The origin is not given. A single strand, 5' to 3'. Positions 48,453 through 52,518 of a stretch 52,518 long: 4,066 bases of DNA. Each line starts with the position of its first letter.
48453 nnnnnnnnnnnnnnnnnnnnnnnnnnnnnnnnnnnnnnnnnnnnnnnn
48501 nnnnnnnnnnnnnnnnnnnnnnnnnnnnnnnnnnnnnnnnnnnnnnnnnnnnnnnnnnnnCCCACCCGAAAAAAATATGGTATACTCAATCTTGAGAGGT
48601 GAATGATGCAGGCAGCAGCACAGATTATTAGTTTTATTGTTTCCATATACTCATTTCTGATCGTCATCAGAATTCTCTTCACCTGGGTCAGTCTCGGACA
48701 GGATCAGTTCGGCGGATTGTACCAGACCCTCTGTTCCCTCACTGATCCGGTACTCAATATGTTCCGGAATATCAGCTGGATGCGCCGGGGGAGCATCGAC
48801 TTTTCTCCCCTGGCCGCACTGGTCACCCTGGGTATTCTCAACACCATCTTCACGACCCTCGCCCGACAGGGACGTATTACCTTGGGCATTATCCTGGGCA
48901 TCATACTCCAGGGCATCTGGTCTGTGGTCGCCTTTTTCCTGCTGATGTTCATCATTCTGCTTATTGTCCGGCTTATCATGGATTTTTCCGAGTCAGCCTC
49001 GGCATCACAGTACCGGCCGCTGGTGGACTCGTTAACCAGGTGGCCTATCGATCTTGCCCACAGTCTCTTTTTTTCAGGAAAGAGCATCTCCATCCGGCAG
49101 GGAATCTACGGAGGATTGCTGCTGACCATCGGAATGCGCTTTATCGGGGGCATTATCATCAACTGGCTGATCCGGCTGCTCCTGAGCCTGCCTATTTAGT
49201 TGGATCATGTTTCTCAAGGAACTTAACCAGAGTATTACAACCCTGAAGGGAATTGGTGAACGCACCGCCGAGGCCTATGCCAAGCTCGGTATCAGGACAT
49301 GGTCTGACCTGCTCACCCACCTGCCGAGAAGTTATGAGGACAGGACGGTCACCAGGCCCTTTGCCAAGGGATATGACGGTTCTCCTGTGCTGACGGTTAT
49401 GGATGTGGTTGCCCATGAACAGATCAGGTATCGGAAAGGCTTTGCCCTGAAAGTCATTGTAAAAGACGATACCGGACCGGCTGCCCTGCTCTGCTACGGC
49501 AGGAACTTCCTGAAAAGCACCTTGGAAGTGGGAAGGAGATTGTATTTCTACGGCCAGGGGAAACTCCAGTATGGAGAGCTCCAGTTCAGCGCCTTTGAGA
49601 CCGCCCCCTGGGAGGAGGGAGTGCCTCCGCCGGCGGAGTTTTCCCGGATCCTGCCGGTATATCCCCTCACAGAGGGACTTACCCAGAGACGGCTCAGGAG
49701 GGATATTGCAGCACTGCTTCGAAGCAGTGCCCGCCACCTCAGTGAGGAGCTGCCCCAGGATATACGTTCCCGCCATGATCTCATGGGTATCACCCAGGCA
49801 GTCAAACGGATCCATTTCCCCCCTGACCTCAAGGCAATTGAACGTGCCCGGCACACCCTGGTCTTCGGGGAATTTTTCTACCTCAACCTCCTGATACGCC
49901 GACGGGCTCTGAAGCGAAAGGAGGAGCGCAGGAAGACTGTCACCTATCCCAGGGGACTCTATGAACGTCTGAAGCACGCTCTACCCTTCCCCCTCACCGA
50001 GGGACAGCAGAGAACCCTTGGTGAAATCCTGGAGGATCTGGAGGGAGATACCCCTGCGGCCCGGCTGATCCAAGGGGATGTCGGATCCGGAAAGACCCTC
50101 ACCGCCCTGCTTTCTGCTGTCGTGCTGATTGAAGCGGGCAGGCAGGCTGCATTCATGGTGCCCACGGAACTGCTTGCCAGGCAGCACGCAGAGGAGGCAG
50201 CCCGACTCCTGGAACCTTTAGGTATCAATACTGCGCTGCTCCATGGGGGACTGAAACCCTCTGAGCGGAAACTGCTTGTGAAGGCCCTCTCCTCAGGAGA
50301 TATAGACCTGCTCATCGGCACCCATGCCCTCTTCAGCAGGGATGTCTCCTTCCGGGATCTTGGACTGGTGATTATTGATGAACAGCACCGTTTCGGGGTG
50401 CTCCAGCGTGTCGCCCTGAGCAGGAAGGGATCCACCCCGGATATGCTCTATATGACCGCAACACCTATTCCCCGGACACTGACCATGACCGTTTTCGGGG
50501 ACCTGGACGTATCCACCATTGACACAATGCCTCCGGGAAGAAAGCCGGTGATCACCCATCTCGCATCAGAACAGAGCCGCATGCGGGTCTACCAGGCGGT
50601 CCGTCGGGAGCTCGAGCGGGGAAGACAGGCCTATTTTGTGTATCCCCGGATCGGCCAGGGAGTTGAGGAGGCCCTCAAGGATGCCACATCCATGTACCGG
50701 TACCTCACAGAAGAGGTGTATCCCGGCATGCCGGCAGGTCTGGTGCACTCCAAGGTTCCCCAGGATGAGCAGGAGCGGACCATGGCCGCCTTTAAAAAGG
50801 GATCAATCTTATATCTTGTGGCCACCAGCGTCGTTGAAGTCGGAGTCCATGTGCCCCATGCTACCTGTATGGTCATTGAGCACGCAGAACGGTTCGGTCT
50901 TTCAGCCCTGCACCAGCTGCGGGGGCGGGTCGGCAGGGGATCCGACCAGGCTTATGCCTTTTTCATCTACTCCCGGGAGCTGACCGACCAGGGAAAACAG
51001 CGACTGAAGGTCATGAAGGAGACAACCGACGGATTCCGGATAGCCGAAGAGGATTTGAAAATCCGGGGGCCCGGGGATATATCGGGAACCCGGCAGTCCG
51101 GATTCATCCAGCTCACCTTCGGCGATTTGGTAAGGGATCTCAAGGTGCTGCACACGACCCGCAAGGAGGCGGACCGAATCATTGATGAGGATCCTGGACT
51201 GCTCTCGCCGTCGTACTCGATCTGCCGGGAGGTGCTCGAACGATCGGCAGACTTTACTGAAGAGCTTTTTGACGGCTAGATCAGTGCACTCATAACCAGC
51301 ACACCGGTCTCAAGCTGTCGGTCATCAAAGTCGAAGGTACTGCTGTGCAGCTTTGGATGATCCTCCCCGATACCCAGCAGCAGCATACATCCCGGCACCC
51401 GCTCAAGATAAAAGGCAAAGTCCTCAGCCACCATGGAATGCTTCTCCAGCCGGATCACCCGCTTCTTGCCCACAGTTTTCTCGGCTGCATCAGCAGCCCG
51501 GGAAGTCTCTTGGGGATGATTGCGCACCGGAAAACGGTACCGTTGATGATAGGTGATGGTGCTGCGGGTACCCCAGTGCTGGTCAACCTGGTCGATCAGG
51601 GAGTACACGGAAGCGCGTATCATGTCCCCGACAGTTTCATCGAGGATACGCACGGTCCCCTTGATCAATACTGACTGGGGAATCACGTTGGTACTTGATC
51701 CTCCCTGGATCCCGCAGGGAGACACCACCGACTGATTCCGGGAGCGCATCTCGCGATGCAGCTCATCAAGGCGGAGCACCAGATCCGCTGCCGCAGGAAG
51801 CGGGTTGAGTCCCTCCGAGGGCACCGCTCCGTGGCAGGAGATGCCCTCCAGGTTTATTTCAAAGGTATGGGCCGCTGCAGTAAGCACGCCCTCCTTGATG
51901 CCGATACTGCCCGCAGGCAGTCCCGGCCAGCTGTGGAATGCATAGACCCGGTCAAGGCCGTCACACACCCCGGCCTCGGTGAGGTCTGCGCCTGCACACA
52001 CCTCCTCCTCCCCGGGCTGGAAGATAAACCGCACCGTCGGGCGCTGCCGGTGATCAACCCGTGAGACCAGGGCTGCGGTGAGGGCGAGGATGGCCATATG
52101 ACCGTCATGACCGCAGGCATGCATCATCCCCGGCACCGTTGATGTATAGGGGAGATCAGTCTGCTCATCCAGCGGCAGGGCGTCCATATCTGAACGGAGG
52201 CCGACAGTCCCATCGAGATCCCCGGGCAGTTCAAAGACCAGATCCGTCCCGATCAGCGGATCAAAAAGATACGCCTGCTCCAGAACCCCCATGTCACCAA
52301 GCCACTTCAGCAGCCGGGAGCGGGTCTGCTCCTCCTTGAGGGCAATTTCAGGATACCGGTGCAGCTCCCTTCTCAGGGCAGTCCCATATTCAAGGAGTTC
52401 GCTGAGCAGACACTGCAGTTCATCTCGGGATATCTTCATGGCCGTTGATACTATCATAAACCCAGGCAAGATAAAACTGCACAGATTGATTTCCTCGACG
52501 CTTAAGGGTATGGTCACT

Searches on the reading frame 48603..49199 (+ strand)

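Call 64: search_protein_families(library=pfam, proteins=[window:48603-49199:+], max_evalue=0.001)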
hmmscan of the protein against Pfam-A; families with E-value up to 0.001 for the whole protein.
window:48603-49199:+ (198 aa): 1 family
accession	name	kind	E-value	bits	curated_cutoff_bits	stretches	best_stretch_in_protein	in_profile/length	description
PF02325.22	YGGT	-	5.8e-17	62.3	27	1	11-82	2-69/70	YGGT family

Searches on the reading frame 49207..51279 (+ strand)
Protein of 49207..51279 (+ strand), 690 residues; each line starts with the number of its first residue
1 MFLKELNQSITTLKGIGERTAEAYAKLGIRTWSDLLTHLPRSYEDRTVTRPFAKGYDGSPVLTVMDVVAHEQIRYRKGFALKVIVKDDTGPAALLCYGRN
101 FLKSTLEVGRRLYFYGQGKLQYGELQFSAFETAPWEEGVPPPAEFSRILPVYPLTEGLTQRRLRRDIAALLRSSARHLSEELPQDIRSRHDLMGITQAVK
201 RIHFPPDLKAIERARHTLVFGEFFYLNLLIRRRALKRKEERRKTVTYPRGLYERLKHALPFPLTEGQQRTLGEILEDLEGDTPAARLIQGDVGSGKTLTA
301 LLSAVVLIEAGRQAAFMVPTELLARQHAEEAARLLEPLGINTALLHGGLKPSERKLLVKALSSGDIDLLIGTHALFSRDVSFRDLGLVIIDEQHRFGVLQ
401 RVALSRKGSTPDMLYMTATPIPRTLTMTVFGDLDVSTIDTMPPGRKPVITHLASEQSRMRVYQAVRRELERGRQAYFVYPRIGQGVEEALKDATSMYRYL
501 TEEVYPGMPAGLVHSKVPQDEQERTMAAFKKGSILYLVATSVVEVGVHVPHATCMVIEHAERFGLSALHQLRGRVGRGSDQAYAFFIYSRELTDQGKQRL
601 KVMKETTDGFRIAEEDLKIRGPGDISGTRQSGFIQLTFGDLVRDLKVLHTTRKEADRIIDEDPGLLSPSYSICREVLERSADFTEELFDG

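Call 49: search_protein_families(library=pfam, proteins=[window:49207-51279:+], max_evalue=0.00001)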
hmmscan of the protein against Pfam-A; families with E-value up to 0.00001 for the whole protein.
window:49207-51279:+ (690 aa): 5 families
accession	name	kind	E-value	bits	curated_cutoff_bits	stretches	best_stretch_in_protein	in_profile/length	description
PF00271.37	Helicase_C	-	2e-21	76.7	23.5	1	495-577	30-108/110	Helicase conserved C-terminal domain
PF00270.35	DEAD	-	3.3e-21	76.2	26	1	265-425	2-164/167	DEAD/DEAH box helicase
PF17191.10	RecG_wedge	-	6e-20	71.9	23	1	11-167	3-155/162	RecG wedge domain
PF19833.4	RecG_dom3_C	-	1.3e-17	64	26.8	1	606-677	1-73/87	ATP-dependent DNA helicase RecG, domain 3, C-terminal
PF04851.21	ResIII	-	7.8e-10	39.3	22.5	1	263-420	4-162/164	Type III restriction enzyme, res subunit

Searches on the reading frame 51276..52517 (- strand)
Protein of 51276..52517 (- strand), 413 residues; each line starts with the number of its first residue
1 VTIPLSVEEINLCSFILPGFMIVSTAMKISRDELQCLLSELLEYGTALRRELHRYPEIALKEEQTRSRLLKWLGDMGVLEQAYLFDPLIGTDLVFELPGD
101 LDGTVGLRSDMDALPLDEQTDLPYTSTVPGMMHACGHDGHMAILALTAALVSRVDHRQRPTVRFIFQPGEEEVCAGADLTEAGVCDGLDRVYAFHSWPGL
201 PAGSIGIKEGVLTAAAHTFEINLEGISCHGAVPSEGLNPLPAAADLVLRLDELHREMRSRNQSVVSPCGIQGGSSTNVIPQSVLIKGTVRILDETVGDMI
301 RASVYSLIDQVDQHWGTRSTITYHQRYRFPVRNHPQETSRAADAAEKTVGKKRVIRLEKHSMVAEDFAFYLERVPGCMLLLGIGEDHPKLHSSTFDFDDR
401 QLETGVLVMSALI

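Call 49: search_protein_families(library=pfam, proteins=[window:51276-52517:-], max_evalue=0.00001)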
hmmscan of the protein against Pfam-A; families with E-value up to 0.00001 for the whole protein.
window:51276-52517:- (413 aa): 2 families
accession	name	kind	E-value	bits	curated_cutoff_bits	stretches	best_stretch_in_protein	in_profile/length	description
PF01546.33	Peptidase_M20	-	6.7e-38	131.1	24.6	1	107-413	2-204/206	Peptidase family M20/M25/M40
PF07687.19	M20_dimer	-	1.6e-11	44.6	21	1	217-312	7-103/107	Peptidase dimerisation domain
